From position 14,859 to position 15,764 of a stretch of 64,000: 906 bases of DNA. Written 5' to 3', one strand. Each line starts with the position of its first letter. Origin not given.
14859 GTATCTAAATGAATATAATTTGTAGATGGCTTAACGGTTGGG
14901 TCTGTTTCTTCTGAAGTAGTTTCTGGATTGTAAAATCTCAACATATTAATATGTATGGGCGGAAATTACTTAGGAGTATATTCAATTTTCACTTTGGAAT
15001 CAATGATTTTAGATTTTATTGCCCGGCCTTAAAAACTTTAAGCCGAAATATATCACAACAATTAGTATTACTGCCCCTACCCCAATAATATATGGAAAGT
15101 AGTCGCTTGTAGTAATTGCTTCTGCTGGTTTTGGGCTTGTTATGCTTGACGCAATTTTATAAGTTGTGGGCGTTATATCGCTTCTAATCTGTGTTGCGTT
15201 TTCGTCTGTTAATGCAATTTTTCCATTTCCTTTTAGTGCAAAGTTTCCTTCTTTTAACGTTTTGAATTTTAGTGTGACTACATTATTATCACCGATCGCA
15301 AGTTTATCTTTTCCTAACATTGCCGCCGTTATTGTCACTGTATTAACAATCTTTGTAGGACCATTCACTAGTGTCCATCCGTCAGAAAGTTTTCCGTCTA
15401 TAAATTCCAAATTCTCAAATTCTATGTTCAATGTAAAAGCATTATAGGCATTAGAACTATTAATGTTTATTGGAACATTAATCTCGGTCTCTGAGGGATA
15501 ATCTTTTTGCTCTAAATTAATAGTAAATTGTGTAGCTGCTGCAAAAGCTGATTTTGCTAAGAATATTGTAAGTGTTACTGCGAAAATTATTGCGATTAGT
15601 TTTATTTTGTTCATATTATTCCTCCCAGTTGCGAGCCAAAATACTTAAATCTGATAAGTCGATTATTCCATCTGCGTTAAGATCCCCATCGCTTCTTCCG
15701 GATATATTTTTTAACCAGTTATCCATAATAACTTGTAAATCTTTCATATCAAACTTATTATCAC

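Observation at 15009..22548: Adjacent cohesin-anchor and dockerin-bearing giant protein: a self-contained cell-surface docking pair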

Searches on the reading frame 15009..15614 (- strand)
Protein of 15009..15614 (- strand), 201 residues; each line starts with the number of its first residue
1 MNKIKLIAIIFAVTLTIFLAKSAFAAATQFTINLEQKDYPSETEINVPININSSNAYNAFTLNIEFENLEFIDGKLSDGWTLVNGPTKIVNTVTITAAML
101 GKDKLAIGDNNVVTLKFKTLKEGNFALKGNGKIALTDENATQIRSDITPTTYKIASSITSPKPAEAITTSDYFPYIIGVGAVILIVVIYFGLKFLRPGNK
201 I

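Call 5: search_protein_families(library=pfam, proteins=[window:15009-15614:-], max_evalue=1)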
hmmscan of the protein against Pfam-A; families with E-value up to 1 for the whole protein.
window:15009-15614:- (201 aa): 0 families

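Call 7: search_protein_families(library=ncbifam, proteins=[window:15009-15614:-], max_evalue=1)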
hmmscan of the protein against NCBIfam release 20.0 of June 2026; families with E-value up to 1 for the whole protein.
window:15009-15614:- (201 aa): 3 families
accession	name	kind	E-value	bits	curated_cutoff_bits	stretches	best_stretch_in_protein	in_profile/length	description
NF053819.1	EF0750_LPXTG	subfamily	0.051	14.1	47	1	1-51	1-60/105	EF2685/EF0750 family sortase-dependent surface protein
TIGR01006.1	polys_exp_MPA1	subfamily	0.083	12.3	296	1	5-58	28-81/226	CspC family polysaccharide chain length determinant protein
NF040942.2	hypo_ExtJ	equivalog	0.86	10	52.5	0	5-28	3-26/77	selenite/tellurite reduction operon protein ExtJ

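Call 13: find_homologous_proteins(query=window:15009-15614:-, max_evalue=0.01)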
Query window:15009-15614:- (201 aa): 1 proteins with E <= 0.01 among 225 candidates.
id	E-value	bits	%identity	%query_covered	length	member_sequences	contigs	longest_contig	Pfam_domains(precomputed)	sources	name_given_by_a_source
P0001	6.4e-122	422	100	100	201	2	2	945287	-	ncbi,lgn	-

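Call 14: find_encoding_contigs(protein=P0001, flank=10000, max_places=4)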
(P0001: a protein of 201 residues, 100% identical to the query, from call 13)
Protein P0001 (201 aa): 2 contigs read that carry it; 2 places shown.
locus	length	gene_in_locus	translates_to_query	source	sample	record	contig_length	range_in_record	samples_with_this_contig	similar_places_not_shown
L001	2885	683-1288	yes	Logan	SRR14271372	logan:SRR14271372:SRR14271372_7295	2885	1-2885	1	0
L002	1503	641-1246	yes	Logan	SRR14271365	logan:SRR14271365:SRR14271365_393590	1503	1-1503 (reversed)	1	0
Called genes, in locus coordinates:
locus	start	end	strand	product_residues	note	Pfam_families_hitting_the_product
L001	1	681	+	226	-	?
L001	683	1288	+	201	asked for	-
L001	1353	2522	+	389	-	-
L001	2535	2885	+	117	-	?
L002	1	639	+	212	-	?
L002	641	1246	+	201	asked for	-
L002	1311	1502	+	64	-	?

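Call 18: search_solved_structures(query=window:15009-15614:-, max_evalue=10, show_alignments=2)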
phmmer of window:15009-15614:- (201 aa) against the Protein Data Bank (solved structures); distinct sequences matched with E-value up to 10: 1.
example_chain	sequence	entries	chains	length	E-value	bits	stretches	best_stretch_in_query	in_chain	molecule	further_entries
5dvh_A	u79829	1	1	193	0.2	14.6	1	107-163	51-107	PCPI-3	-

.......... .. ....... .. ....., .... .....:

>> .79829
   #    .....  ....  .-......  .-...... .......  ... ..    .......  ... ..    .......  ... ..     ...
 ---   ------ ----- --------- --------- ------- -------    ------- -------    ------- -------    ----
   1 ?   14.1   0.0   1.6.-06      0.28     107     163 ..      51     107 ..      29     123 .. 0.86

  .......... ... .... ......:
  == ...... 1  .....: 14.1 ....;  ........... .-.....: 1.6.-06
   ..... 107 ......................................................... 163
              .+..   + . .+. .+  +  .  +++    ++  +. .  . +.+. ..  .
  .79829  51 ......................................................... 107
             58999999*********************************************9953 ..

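Call 23: search_protein_representatives(protein=window:15009-15614:-)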
Query: 201 residues. Proteins with E-value up to 0.001 (for the whole library): 25; up to 1e-10: 11; up to 1e-30: 2. The best 25 are listed.
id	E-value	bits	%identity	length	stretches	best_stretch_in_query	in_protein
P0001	2.0e-122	422.0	100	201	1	1-201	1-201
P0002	1.5e-33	132.4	37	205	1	7-200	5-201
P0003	1.1e-25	106.7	36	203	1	5-190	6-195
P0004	2.8e-14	69.5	31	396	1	3-165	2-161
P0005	1.4e-13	67.2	31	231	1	5-163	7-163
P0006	2.0e-13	66.8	34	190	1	19-190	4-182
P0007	3.1e-13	66.1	29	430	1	9-168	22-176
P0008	2.5e-12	63.1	33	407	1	42-166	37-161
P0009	3.0e-12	62.9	28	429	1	5-163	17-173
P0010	3.2e-12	62.8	35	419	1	4-168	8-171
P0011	3.1e-11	59.6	36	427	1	5-146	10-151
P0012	1.7e-10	57.2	34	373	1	44-164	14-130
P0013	6.1e-10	55.4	28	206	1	13-164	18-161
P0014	1.0e-09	54.6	30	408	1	39-164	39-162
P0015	7.4e-09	51.9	29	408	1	14-171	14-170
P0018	1.9e-07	47.3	27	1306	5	26-117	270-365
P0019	5.5e-07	45.8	29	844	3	11-92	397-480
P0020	2.8e-06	43.5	24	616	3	10-164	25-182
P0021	3.7e-06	43.0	28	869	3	2-118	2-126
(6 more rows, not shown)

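Call 25: search_protein_families(library=pfam, proteins=[P0002, P0003, P0004, P0005, P0007, P0010, P0018, P0019, P0020, P0021], max_evalue=0.1)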
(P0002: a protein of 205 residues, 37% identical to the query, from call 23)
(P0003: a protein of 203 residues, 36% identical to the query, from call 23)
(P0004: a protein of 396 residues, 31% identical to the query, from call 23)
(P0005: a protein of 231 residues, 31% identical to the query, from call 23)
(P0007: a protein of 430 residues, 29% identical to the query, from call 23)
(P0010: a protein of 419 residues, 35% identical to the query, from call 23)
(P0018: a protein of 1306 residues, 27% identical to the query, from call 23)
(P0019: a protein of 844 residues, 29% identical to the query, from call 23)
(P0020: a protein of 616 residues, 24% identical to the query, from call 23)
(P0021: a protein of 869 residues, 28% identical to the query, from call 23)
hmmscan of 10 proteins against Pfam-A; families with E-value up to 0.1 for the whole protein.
P0002 (205 aa): 1 family
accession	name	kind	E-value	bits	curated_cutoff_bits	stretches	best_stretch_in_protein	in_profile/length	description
PF02009.21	RIFIN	-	0.0085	16.5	32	1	92-201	214-318/327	Rifin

P0003 (203 aa): 2 families
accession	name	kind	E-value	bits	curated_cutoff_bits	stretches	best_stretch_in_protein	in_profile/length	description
PF00963.24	Cohesin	-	9.9e-06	26.2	24.1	1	36-154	6-138/139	Cohesin domain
PF15102.11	TMEM154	-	0.0041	17.4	30.3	1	129-202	10-89/153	TMEM154 protein family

P0004 (396 aa): 0 families

P0005 (231 aa): 1 family
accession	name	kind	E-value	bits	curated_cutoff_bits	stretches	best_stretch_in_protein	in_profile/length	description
PF00963.24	Cohesin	-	0.091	13.4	24.1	0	43-144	13-129/139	Cohesin domain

P0007 (430 aa): 0 families

P0010 (419 aa): 1 family
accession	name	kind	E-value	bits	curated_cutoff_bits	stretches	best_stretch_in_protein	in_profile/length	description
PF24421.1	Ig_J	-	0.076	13.6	29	0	173-254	8-90/104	Tip attachment protein J, Ig-like domain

P0018 (1306 aa): 13 families
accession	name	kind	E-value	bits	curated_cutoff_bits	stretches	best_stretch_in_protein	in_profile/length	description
PF00963.24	Cohesin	-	1.7e-56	190.7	24.1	5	631-759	2-139/139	Cohesin domain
PF13290.12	CHB_HEX_C_1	-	1.9e-20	73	22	1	553-617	1-65/67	Chitobiase/beta-hexosaminidase C-terminal domain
PF13287.12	Fn3_assoc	-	5.8e-14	52.4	23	1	564-622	1-59/59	Fn3 associated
PF18998.6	Flg_new_2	-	7.8e-09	35.8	23.6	1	944-1007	6-70/73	Divergent InlB B-repeat domain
PF00404.24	Dockerin_1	-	6e-05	23.6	22.9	1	1251-1300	1-54/57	Dockerin type I domain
PF13620.12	CarboxypepD_reg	-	0.00026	21.7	32.3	1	767-842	4-80/82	Carboxypeptidase regulatory-like domain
PF17210.9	SdrD_B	-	0.0026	18.4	29.7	1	776-826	22-76/112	SdrD B-like domain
PF13715.12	CarbopepD_reg_2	-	0.013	16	32.2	1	767-841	3-74/88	CarboxypepD_reg-like domain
PF07495.19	Y_Y_Y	-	0.013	15.8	26.6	1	788-814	17-43/65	Y_Y_Y domain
PF03174.19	CHB_HEX_C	-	0.028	14.8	23.6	1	553-609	15-69/76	Chitobiase/beta-hexosaminidase C-terminal domain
PF09430.16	EMC7_beta-sandw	-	0.059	14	26.6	0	779-824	10-54/122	ER membrane protein complex subunit 7, beta-sandwich domain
PF23194.1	NOMO_5th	-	0.08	13.8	27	0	788-841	30-89/89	NOMO fifth transthyretin-like domain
PF17802.7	SpaA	-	0.093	13.3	23.1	0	791-840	34-86/91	Prealbumin-like fold domain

P0019 (844 aa): 3 families
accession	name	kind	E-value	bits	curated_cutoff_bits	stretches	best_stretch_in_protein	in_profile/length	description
PF14354.12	Lar_restr_allev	-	0.043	14.5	28.6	1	305-346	5-42/58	Restriction alleviation protein Lar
PF22424.2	HK620_9_C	-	0.047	14.3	27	0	478-512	6-40/80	HK620, Tail spike protein, C-terminal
PF03190.21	Thioredox_DsbH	-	0.06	13.7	27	0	386-424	34-72/163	Protein of unknown function, DUF255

P0020 (616 aa): 2 families
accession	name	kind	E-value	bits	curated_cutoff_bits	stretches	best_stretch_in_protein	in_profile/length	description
PF00963.24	Cohesin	-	4.4e-20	72.7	24.1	3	53-167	9-135/139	Cohesin domain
PF23274.1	DUF7077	-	0.053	13.8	27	0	193-235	11-53/122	Domain of unknown function (DUF7077)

P0021 (869 aa): 2 families
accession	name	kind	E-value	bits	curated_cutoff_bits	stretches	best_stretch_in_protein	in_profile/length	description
PF00963.24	Cohesin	-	2.2e-25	89.9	24.1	4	564-653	10-102/139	Cohesin domain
PF18463.6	PCSK9_C3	-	2.2e-05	25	26.7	0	85-106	27-48/74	Proprotein convertase subtilisin-like/kexin type 9 C-terminal domain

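Call 30: find_encoding_contigs(protein=P0002, flank=10000, max_places=4)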
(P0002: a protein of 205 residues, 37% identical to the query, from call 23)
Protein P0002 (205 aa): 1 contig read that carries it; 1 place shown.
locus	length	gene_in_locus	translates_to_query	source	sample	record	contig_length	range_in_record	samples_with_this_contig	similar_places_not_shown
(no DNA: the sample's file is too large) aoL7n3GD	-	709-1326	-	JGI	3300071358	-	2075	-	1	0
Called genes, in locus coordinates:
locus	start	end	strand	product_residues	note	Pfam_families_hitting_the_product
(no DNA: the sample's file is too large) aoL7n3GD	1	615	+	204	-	?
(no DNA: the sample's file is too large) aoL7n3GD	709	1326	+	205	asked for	-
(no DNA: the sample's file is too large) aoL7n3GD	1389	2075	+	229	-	?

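Call 31: find_encoding_contigs(protein=P0003, flank=10000, max_places=4)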
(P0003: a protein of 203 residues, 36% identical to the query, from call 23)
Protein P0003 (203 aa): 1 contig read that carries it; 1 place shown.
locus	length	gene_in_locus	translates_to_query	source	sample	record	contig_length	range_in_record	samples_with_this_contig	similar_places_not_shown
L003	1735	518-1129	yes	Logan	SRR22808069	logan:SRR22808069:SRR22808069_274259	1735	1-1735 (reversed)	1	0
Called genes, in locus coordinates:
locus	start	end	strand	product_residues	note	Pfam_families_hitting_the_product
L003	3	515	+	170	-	?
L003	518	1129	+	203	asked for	PF00963:Cohesin (weak)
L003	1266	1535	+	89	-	PF02583:Trns_repr_metal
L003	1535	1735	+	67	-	?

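Call 36: find_related_loci(query=A3, collection=genome_contigs, flank=10000)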
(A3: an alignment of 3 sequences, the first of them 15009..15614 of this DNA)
Query A3 (201 aa) in genome_contigs; peptide patterns used: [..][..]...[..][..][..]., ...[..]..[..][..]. (x = any residue, [..] = any of these).
75 stretches matched a pattern, but none encodes a relative of the query by tblastn (E <= 1e-3).

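Call 37: predict_structure(alignment_id=A1)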
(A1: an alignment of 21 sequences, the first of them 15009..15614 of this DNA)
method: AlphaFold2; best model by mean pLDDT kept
length: 201 residues; sequences in the alignment: 21
mean_pLDDT: 89.1   pTM: 0.69
mean pLDDT of the five models: 89.1, 88.9, 87.8, 87.2, 86.3
residues with pLDDT >= 90: 141; 70-90: 34; 50-70: 26; < 50: 0
segments of 3 or more residues with pLDDT < 50: none
pLDDT, mean of each block of 10 residues (from residue 1): 87 88 84 94 97 97 98 98 97 98 95 98 97 95 95 83 60 68 89 68 55
secondary structure, 60 per line:
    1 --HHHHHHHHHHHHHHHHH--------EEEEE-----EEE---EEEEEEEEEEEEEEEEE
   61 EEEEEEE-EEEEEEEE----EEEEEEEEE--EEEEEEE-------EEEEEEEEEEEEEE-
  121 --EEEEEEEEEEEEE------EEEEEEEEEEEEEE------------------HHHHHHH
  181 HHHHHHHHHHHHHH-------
elements in order: H3-19 E28-32 E38-40 E44-67 E69-76 E81-89 E92-98 E106-119 E123-135 E142-155 H174-194

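Call 40: fold_search(model_id=the predicted structure, library=pdb)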
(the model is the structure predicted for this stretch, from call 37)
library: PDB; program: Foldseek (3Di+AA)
matches with E <= 10: 1956; with E <= 0.001: 92
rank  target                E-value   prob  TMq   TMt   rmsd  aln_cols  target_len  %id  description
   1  2jh2_A                1.1e-06  1.00  0.46  0.65   4.0       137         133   14  X-ray crystal structure of a cohesin-like module from Clostridium perfringens (released 2007-11-06)
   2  2xdh                  1.3e-06  1.00  0.49  0.68   3.3       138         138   17  Non-cellulosomal cohesin from the hyperthermophilic archaeon Archaeoglobus fulgidus (released 2010-05-26)
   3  6kgf_C                2.6e-06  1.00  0.52  0.68   3.0       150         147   13  Crystal structure of CaDoc0917(R16D)-CaCohA2 complex at pH 8.2 (released 2020-07-08)
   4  9ifr                  2.7e-06  1.00  0.42  0.64   7.3       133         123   16  CLIPPER domain from the Gram-negative fibrillar adhesin "B9T28_05395 (released 2025-11-26)
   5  6kgc_A                4.0e-06  1.00  0.52  0.70   3.0       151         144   13  Crystal structure of CaDoc0917(R49D)-CaCohA2 complex at pH 5.4 (released 2020-07-08)
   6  6kgd_A                4.2e-06  1.00  0.48  0.64   3.3       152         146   12  Crystal structure of CaDoc0917(R49D)-CaCohA2 complex at pH 8.0 (released 2020-07-08)
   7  2jh2_C                4.9e-06  1.00  0.44  0.64   4.1       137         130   14  X-ray crystal structure of a cohesin-like module from Clostridium perfringens (released 2007-11-06)
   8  6kge_A                5.4e-06  1.00  0.50  0.69   3.1       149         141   13  Crystal structure of CaDoc0917(R16D)-CaCohA2 complex at pH 5.5 (released 2020-07-08)
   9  6kgf_A                7.1e-06  1.00  0.49  0.66   3.4       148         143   13  Crystal structure of CaDoc0917(R16D)-CaCohA2 complex at pH 8.2 (released 2020-07-08)
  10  2w1n                  7.1e-06  1.00  0.48  0.43   5.1       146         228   17  cohesin and fibronectin type-III double module construct from the Clostridium perfringens glycoside hydrolase GH84C (released 2009-02-03)
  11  2jh2_B                8.7e-06  1.00  0.47  0.67   3.8       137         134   14  X-ray crystal structure of a cohesin-like module from Clostridium perfringens (released 2007-11-06)
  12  3ul4_A                1.0e-05  1.00  0.44  0.59   4.5       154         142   12  Crystal structure of Coh-OlpA(Cthe_3080)-Doc918(Cthe_0918) complex: A novel type I Cohesin-Dockerin complex from Clost (released 2012-11-28)
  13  2vo8                  1.1e-05  1.00  0.56  0.81   2.4       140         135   11  Cohesin module from Clostridium perfringens ATCC13124 family 33 glycoside hydrolase. (released 2008-09-02)
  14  5n5p_C                1.1e-05  1.00  0.47  0.65   3.9       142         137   17  Crystal structure of Ruminococcus flavefaciens' type III complex containing the fifth cohesin from scaffoldin B and th (released 2018-02-28)
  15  5n5p_A                2.0e-05  1.00  0.46  0.64   4.2       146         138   16  Crystal structure of Ruminococcus flavefaciens' type III complex containing the fifth cohesin from scaffoldin B and th (released 2018-02-28)
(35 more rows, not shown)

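Call 47: find_encoding_contigs(protein=P0006, flank=10000, max_places=3)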
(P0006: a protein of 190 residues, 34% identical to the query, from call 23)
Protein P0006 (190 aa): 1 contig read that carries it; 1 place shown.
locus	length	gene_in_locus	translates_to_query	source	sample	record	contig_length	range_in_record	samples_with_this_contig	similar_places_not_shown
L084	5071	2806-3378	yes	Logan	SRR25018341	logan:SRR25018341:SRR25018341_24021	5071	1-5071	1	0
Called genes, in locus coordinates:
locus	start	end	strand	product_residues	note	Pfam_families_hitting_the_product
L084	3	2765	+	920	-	?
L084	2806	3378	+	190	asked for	-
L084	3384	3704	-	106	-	-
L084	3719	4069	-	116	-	PF04977:DivIC (weak)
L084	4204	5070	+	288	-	PF13102:Phage_int_SAM_5 (weak), PF13495:Phage_int_SAM_4, PF02899:Phage_int_SAM_1, PF00589:Phage_integrase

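Call 48: find_encoding_contigs(protein=P0013, flank=10000, max_places=3)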
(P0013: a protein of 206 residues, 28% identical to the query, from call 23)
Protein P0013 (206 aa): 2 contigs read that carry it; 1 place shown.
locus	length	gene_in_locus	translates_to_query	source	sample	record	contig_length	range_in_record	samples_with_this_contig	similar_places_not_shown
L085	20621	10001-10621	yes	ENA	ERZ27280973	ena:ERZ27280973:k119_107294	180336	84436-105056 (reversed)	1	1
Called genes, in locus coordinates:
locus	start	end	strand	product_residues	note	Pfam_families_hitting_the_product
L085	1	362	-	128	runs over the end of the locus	PF09685:MamF_MmsF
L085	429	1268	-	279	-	PF00398:RrnaAD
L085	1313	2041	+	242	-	-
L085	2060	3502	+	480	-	-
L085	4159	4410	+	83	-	-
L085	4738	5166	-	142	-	-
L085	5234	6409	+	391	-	PF00953:Glycos_transf_4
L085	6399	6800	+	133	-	-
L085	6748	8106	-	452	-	PF01098:FTSW_RODA_SPOVE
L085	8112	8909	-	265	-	PF04203:Sortase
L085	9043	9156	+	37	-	-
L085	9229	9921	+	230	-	-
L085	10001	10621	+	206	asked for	-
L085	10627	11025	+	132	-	-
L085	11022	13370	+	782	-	PF00082:Peptidase_S8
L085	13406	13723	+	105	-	-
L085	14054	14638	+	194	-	-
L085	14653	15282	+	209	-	PF01386:Ribosomal_L25p, PF14693:Ribosomal_TL5_C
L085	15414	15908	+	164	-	PF04542:Sigma70_r2, PF08281:Sigma70_r4_2, PF04545:Sigma70_r4 (faint)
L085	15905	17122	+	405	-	-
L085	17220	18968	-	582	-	PF02518:HATPase_c, PF13589:HATPase_c_3, PF01119:DNA_mis_repair, PF08676:MutL_C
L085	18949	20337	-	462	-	PF01547:SBP_bac_1 (weak), PF13416:SBP_bac_8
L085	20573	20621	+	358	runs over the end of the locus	PF00154:RecA_N, PF06745:ATPase (faint), PF08423:Rad51, PF13481:AAA_25 (faint), PF27531:MT3502_N (weak), PF00004:AAA (faint), PF21096:RecA_C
